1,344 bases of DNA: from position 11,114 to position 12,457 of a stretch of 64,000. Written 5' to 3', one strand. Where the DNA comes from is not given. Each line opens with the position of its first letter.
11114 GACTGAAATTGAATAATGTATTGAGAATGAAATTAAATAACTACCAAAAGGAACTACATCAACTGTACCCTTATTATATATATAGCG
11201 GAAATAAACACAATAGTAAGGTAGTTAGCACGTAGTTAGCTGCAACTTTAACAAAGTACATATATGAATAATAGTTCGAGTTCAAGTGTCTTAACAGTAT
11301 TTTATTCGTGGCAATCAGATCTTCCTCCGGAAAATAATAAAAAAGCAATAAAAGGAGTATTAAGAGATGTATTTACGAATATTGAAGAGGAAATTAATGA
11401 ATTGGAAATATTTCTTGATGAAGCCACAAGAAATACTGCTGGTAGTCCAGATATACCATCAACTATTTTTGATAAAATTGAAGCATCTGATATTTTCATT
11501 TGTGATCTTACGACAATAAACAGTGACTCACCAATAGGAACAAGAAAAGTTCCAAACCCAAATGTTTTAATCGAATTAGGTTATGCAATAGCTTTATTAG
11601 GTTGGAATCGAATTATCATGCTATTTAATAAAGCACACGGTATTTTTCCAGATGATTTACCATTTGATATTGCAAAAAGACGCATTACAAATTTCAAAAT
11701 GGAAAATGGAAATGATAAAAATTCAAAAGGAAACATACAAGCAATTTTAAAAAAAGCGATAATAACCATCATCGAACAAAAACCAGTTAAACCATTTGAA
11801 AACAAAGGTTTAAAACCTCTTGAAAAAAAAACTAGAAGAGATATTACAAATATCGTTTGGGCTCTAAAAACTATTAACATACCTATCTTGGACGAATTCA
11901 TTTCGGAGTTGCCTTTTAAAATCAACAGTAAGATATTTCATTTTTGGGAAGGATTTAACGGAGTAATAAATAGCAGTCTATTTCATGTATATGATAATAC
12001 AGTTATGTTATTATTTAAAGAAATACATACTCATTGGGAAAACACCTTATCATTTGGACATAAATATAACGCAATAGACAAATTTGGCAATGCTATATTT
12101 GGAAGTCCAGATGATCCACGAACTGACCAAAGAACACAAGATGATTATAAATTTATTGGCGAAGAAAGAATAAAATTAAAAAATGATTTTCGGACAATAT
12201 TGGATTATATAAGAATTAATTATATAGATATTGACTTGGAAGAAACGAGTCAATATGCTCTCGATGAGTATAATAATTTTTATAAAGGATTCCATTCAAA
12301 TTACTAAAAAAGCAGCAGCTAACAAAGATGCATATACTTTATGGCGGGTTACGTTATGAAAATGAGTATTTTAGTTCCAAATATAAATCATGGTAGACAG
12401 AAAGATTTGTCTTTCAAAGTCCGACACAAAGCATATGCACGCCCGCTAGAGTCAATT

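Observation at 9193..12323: Element conservation breaks at GAT|GTT, and the unit-specific bases after GTT are the reverse complement of the bases at that unit's stop codon (integron core/inverse-core logic)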

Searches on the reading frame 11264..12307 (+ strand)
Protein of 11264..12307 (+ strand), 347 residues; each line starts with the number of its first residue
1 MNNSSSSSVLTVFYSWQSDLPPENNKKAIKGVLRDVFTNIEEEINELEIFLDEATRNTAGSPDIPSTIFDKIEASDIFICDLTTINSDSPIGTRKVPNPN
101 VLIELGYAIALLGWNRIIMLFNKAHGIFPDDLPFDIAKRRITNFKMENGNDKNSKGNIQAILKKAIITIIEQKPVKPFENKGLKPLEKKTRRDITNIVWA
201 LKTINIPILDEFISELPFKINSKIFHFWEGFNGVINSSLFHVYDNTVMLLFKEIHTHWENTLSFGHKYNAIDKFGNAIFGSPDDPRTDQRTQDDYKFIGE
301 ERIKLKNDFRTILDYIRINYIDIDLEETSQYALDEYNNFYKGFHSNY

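Call 12: search_protein_families(library=pfam, proteins=[window:11264-12307:+], max_evalue=0.01)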
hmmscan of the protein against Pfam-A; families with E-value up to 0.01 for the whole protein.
window:11264-12307:+ (347 aa): 1 family
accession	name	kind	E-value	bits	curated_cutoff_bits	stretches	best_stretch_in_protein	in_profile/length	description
PF10137.14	CAP12-PCTIR_TIR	-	2.7e-05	24.6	24.7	1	80-124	62-102/119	CAP12/Pycsar effector protein, TIR domain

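Call 96: find_homologous_proteins(query=window:11264-12307:+, max_evalue=1e-20)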
Query window:11264-12307:+ (347 aa): 1601 proteins with E <= 1e-20 among 4020 candidates; the best 120 are listed.
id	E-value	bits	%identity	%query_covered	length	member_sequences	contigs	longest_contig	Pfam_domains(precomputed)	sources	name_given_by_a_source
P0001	2.5e-200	683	100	87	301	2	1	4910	PF10137.15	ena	-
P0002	3.5e-183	627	78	100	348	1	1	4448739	PF10137.15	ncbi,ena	-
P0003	1.5e-126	440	61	98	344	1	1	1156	-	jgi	-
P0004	1.3e-122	427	58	96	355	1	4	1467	-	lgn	-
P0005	4.2e-116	406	55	97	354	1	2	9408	-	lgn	-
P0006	4.4e-115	403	53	96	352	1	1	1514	-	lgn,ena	-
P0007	1.7e-108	381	54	90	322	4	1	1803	-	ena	-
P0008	8.6e-108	379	52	96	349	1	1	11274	-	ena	-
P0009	1.8e-107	378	53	95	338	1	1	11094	-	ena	-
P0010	5.8e-107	376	52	98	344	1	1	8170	PF10137.15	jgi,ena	-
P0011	2.0e-104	368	61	79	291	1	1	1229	PF10137.15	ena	-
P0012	1.8e-102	361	52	96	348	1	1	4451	-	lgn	-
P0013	1.7e-98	348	50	95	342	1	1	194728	-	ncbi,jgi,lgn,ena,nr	ncbi:MAG TPA: hypothetical protein VNS58_13915 [Puia sp.]|nr:hypothetical protein [Puia sp.]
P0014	7.0e-98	346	49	98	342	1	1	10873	-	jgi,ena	-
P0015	1.0e-97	346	48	96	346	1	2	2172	-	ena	-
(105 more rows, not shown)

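Call 97: find_encoding_contigs(protein=P0002, flank=10000, max_places=3)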
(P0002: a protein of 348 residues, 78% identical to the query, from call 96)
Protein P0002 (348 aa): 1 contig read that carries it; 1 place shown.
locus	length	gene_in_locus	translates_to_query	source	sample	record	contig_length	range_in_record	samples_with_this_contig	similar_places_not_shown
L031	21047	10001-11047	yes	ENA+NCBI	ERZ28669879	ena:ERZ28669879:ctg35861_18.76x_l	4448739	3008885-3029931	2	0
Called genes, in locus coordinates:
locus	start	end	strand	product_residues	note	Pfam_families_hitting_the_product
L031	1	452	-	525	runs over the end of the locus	PF24170:Fn3-II_PB4 (faint), PF27647:DUF8360 (faint), PF18962:Por_Secre_tail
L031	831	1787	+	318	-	-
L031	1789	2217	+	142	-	-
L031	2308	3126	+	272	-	PF12728:HTH_17 (weak)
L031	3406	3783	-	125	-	-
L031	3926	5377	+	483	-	PF13495:Phage_int_SAM_4, PF00589:Phage_integrase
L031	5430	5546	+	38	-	-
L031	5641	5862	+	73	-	PF18495:VbhA (weak)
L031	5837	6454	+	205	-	PF02661:Fic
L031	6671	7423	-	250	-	-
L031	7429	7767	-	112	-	PF16231:DUF4890 (weak)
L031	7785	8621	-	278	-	PF05368:NmrA, PF13460:NAD_binding_10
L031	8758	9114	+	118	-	PF01638:HxlR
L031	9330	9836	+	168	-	-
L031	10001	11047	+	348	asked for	PF10137:CAP12-PCTIR_TIR (faint)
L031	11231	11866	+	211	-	-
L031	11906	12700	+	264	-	PF13391:HNH_2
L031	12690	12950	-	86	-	-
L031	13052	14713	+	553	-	PF18962:Por_Secre_tail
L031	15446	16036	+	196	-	PF20329:DUF6624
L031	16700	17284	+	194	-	PF20385:DUF6680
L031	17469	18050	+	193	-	-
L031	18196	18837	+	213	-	-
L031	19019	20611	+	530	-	PF00078:RVT_1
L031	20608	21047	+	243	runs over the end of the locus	-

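Call 99: search_protein_families(library=ncbifam, proteins=[L031:3926-5377:+], max_evalue=0.001)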
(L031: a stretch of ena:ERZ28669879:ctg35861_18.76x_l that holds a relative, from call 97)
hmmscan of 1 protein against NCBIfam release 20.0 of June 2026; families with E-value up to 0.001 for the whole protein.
L031:3926-5377:+ (483 aa): 12 families
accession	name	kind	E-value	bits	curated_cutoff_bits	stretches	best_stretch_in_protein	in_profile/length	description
NF040815.2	recomb_XerA_Arch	equivalog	2.6e-56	191.1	220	1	208-471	2-260/263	site-specific tyrosine recombinase/integron integrase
TIGR02249.1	integrase_gron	subfamily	1.8e-50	172.1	265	2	211-385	7-178/315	integron integrase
TIGR02224.1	recomb_XerC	equivalog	1.2e-49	169.3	335.15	1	208-471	2-283/295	tyrosine recombinase XerC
TIGR02225.1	recomb_XerD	equivalog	1.8e-48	165.4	329.6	1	208-473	2-282/290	site-specific tyrosine recombinase XerD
NF001399.0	PRK00283.1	subfamily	9.4e-47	159.7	279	1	216-471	20-289/300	tyrosine recombinase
NF002331.0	PRK01287.1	subfamily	7.6e-39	133.7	371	1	207-470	31-317/365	site-specific tyrosine recombinase XerC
NF011946.0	PRK15417.1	equivalog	5.5e-31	108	435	2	211-373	22-181/337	integron integrase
NF003462.0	PRK05084.1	equivalog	2.1e-19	69.5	267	1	326-467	198-346/360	tyrosine recombinase XerS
NF007371.0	PRK09871.1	subfamily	2.7e-13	49.9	222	1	326-471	29-180/198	tyrosine-type DNA invertase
NF007370.0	PRK09870.1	subfamily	1.4e-12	47.7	221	1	324-464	33-178/200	tyrosine-type DNA invertase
NF040693.1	recomb_GmtY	equivalog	3.3e-08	33.2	340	1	397-472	357-439/441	gamma-mobile-trio recombinase GmtY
NF002685.0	PRK02436.1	equivalog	2.1e-07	31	178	1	211-463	7-244/245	site-specific tyrosine recombinase XerD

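Call 102: find_homologous_proteins(query=L031:3926-5377:+, max_evalue=1e-30)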
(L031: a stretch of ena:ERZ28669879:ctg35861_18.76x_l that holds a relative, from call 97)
Query L031:3926-5377:+ (483 aa): 7940 proteins with E <= 1e-30 among 8000 candidates; the best 120 are listed.
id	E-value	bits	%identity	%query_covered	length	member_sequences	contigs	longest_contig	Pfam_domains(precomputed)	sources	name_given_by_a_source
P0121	0.0e+0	1068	100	100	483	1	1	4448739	PF13495.13,PF00589.28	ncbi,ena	-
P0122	7.6e-255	864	80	100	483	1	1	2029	PF13495.13,PF00589.28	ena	-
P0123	4.6e-229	779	73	99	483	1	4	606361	PF13495.13,PF00589.28,PF02899.24,PF22823.3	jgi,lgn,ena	-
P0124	6.3e-193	660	61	100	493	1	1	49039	PF13495.13,PF00589.28,PF22823.3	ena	-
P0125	1.8e-182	625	60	99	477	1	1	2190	PF13495.13,PF00589.28,PF22823.3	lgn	-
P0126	4.8e-182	624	60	98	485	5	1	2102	PF13495.13,PF00589.28,PF22823.3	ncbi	-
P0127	3.4e-179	615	61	98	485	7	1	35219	PF13495.13,PF00589.28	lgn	-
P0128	4.1e-178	611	60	98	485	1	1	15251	PF13495.13,PF00589.28,PF22823.3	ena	-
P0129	2.7e-177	608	59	99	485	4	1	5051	PF13495.13,PF00589.28,PF22823.3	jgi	-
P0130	3.6e-177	608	59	99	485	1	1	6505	PF13495.13,PF00589.28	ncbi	-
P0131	6.2e-177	607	61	98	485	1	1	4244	PF13495.13,PF00589.28,PF22823.3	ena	-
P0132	6.6e-177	607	59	98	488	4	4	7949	PF13495.13,PF00589.28,PF22823.3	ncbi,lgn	-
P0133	3.2e-176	605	60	98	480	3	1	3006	PF13495.13,PF00589.28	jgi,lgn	jgi:site-specific recombinase XerD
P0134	5.8e-176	604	59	98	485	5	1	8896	PF13495.13,PF00589.28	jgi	jgi:site-specific recombinase XerD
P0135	4.4e-175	601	61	98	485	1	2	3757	PF13495.13,PF00589.28,PF22823.3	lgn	-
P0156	3.7e-167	575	57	98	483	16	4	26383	PF00589.28,PF22823.3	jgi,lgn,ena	-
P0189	9.9e-152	524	50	100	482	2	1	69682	PF13495.13,PF00589.28,PF22823.3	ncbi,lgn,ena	-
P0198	1.1e-147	511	52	98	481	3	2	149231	PF13495.13,PF00589.28,PF22823.3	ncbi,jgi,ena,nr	ncbi:MAG: tyrosine-type recombinase/integrase [Bacteroidetes bacterium]|nr:tyrosine-type recombinase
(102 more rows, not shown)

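Call 103: find_encoding_contigs(protein=P0198, flank=10000, max_places=2)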
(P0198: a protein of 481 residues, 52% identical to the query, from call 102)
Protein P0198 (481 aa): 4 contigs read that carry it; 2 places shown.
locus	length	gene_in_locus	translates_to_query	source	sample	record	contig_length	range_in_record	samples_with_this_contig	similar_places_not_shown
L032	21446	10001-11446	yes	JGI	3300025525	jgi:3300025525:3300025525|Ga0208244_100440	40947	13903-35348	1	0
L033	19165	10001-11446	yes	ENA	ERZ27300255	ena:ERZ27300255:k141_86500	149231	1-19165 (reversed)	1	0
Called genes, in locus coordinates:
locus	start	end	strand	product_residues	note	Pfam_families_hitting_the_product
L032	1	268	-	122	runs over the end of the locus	PF01609:DDE_Tnp_1 (weak), PF13701:DDE_Tnp_1_4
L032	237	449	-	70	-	PF13701:DDE_Tnp_1_4 (weak)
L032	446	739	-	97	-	PF13701:DDE_Tnp_1_4 (weak)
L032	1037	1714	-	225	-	-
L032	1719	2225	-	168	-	PF04542:Sigma70_r2, PF08281:Sigma70_r4_2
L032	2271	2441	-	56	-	-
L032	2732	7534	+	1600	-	PF09430:EMC7_beta-sandw (faint), PF21471:Reelin_subrepeat-B (faint), PF13620:CarboxypepD_reg, PF13715:CarbopepD_reg_2, PF13620:CarboxypepD_reg, PF13715:CarbopepD_reg_2 (weak), PF18998:Flg_new_2, PF18962:Por_Secre_tail (weak), +2 more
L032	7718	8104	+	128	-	-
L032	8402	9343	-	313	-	-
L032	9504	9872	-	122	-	-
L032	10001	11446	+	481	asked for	PF13495:Phage_int_SAM_4 (weak), PF00589:Phage_integrase, PF22823:MrpR_C_cat (weak)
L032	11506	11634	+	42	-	-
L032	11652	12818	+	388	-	PF22660:RS_preATP-grasp-like, PF02222:ATP-grasp, PF07478:Dala_Dala_lig_C, PF17769:PurK_C, PF21244:PurT_C (weak)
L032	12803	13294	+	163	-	PF00731:AIRC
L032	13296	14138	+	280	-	PF20376:DUF6671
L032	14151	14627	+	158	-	-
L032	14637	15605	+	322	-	PF05982:Sbt_1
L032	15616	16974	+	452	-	PF07969:Amidohydro_3 (faint), PF12890:DHOase (faint), PF01979:Amidohydro_1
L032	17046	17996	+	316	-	PF01300:Sua5_yciO_yrdC, PF03481:Sua5_C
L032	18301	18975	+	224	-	-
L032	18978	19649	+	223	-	PF10677:DUF2490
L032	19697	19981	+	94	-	-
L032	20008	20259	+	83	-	PF08271:Zn_Ribbon_TF (weak), PF13453:Zn_ribbon_TFIIB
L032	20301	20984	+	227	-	PF06055:ExoD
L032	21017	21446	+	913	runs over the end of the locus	PF00690:Cation_ATPase_N, PF00122:E1-E2_ATPase, PF00702:Hydrolase, PF13246:Cation_ATPase, PF00689:Cation_ATPase_C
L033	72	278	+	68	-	-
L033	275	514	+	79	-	PF07927:HicA_toxin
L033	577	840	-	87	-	-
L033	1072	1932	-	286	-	PF00583:Acetyltransf_1, PF13508:Acetyltransf_7 (weak), PF18014:Acetyltransf_18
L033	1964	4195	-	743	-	PF01740:STAS, PF13466:STAS_2, PF01636:APH (faint), PF19974:TCAD9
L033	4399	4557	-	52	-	-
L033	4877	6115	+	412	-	-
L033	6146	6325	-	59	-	-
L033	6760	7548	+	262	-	PF04383:KilA-N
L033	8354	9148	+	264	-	PF13568:OMP_b-brl_2 (weak)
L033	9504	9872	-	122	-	-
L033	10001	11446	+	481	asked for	PF13495:Phage_int_SAM_4 (weak), PF00589:Phage_integrase, PF22823:MrpR_C_cat (weak)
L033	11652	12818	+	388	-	PF22660:RS_preATP-grasp-like, PF02222:ATP-grasp, PF07478:Dala_Dala_lig_C, PF17769:PurK_C, PF21244:PurT_C (weak)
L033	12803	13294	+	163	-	PF00731:AIRC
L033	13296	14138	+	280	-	PF20376:DUF6671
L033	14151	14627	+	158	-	-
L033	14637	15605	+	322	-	PF05982:Sbt_1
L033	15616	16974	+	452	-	PF07969:Amidohydro_3 (faint), PF12890:DHOase (faint), PF01979:Amidohydro_1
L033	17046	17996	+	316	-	PF01300:Sua5_yciO_yrdC, PF03481:Sua5_C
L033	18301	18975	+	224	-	-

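Call 104: find_encoding_contigs(protein=P0189, flank=10000, max_places=2)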
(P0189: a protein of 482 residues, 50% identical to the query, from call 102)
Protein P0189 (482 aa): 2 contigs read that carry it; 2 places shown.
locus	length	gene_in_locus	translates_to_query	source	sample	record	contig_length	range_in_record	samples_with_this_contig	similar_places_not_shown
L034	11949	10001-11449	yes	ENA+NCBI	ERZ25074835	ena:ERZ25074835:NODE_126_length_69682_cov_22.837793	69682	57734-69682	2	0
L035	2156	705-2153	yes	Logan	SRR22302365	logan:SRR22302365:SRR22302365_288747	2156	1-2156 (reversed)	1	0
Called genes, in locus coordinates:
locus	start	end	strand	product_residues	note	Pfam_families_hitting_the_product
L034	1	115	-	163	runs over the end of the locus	PF00581:Rhodanese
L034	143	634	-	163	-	PF00581:Rhodanese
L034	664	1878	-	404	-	PF04143:Sulf_transp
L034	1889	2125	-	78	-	PF01206:TusA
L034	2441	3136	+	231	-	PF00027:cNMP_binding, PF13545:HTH_Crp_2, PF00325:Crp (weak)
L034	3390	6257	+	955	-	PF02463:SMC_N (faint), PF03193:RsgA_GTPase (faint), PF13175:AAA_15 (faint), PF13191:AAA_16 (faint), PF13555:AAA_29 (faint), PF20703:nSTAND1 (faint), PF17760:UvrA_inter, PF17755:UvrA_DNA-bind, +4 more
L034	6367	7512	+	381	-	PF13173:AAA_14, PF13401:AAA_22 (faint), PF13635:DUF4143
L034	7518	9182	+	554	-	PF00485:PRK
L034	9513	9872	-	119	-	-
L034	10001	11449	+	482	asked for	PF13495:Phage_int_SAM_4, PF00589:Phage_integrase, PF22823:MrpR_C_cat (weak)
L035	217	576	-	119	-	-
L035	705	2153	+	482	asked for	PF13495:Phage_int_SAM_4, PF00589:Phage_integrase, PF22823:MrpR_C_cat (weak)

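Call 105: find_encoding_contigs(protein=P0123, flank=10000, max_places=2)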
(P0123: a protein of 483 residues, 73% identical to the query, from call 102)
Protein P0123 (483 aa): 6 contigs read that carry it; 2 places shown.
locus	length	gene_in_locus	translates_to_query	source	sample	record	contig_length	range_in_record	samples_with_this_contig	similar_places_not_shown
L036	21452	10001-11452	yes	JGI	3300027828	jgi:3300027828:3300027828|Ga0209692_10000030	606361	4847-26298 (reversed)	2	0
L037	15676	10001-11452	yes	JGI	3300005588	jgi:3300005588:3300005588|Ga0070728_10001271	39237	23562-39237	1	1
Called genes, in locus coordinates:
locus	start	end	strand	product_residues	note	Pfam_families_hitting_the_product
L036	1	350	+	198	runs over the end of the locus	-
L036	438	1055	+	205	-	-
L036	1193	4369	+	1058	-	PF17210:SdrD_B (weak)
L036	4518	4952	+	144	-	-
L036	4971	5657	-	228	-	-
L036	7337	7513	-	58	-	-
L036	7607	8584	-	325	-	-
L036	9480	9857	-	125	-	PF09889:DUF2116 (weak)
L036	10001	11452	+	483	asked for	PF02899:Phage_int_SAM_1 (weak), PF13495:Phage_int_SAM_4, PF00589:Phage_integrase, PF22823:MrpR_C_cat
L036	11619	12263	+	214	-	-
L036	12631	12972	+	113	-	-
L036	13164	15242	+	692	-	-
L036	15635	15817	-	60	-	-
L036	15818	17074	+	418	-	PF14253:AbiH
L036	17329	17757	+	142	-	-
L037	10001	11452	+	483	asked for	PF02899:Phage_int_SAM_1 (weak), PF13495:Phage_int_SAM_4, PF00589:Phage_integrase, PF22823:MrpR_C_cat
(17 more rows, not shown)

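Call 115: find_encoding_contigs(protein=P0124, flank=10000, max_places=1)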
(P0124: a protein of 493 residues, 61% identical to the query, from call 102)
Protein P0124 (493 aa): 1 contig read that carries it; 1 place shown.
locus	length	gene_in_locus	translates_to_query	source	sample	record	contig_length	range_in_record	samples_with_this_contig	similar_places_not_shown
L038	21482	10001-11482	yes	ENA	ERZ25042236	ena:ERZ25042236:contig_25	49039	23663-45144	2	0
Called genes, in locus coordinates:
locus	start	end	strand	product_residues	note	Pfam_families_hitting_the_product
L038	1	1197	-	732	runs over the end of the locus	PF13424:TPR_12, PF17874:TPR_MalT, PF13424:TPR_12, PF13424:TPR_12, PF17874:TPR_MalT, PF00515:TPR_1, PF13424:TPR_12, PF00512:HisKA, +16 more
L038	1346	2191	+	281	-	PF02811:PHP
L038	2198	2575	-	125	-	-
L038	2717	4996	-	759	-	PF00912:Transgly, PF00905:Transpeptidase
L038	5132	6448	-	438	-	PF02550:AcetylCoA_hydro, PF13336:AcetylCoA_hyd_C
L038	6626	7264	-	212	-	PF10263:SprT-like (weak)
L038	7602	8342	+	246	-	PF02405:MlaE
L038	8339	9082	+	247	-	PF02463:SMC_N (faint), PF00005:ABC_tran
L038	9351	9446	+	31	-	-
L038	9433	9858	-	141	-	-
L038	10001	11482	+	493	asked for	PF13495:Phage_int_SAM_4, PF00589:Phage_integrase, PF22823:MrpR_C_cat (weak)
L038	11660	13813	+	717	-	-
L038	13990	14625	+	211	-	-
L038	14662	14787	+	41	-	-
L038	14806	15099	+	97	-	-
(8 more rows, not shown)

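Call 116: find_encoding_contigs(protein=P0156, flank=10000, max_places=2)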
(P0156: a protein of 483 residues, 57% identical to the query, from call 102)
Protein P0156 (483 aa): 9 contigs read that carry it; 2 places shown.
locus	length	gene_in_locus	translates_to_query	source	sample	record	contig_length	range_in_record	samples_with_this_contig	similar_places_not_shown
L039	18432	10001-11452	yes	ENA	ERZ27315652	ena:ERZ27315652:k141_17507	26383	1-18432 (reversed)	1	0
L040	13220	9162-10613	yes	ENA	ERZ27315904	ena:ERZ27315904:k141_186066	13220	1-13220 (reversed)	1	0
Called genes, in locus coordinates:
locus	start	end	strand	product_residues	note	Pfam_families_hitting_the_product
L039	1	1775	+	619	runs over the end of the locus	PF13585:CHU_C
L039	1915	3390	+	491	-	PF00478:IMPDH, PF03060:NMO (faint), PF00571:CBS, PF01070:FMN_dh (weak)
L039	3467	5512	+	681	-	PF13616:Rotamase_3, PF00639:Rotamase, PF13145:Rotamase_2 (weak), PF13616:Rotamase_3, PF00639:Rotamase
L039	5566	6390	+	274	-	-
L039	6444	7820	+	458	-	PF13145:Rotamase_2 (faint), PF13616:Rotamase_3, PF00639:Rotamase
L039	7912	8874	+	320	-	PF00493:MCM (weak), PF20030:bpMoxR, PF07726:AAA_3, PF07728:AAA_5, PF17863:AAA_lid_2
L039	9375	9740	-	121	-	-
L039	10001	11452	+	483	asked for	PF00589:Phage_integrase, PF22823:MrpR_C_cat (faint)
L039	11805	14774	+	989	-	PF20465:MmeI_hel (weak), PF01170:UPF0020 (faint), PF02384:N6_Mtase, PF20473:MmeI_Mtase, PF07669:Eco57I, PF12950:TaqI_C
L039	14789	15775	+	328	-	-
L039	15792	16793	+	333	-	PF13310:Virulence_RhuM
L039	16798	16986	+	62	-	-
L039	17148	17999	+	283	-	PF13495:Phage_int_SAM_4, PF00589:Phage_integrase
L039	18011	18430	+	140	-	?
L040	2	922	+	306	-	?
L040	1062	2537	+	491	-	PF00478:IMPDH, PF03060:NMO (faint), PF00571:CBS, PF01070:FMN_dh (weak)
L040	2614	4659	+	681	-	PF13616:Rotamase_3, PF00639:Rotamase, PF13616:Rotamase_3, PF00639:Rotamase, PF13145:Rotamase_2 (weak)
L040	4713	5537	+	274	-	-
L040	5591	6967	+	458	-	PF13145:Rotamase_2 (faint), PF13616:Rotamase_3, PF00639:Rotamase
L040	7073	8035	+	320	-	PF00493:MCM (weak), PF20030:bpMoxR, PF07726:AAA_3, PF07728:AAA_5, PF17863:AAA_lid_2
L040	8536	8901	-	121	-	-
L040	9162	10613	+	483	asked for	PF00589:Phage_integrase, PF22823:MrpR_C_cat (faint)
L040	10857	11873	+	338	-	PF13651:EcoRI_methylase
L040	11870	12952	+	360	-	PF03235:GmrSD_N, PF01844:HNH, PF14279:HNH_5 (faint)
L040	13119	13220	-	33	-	?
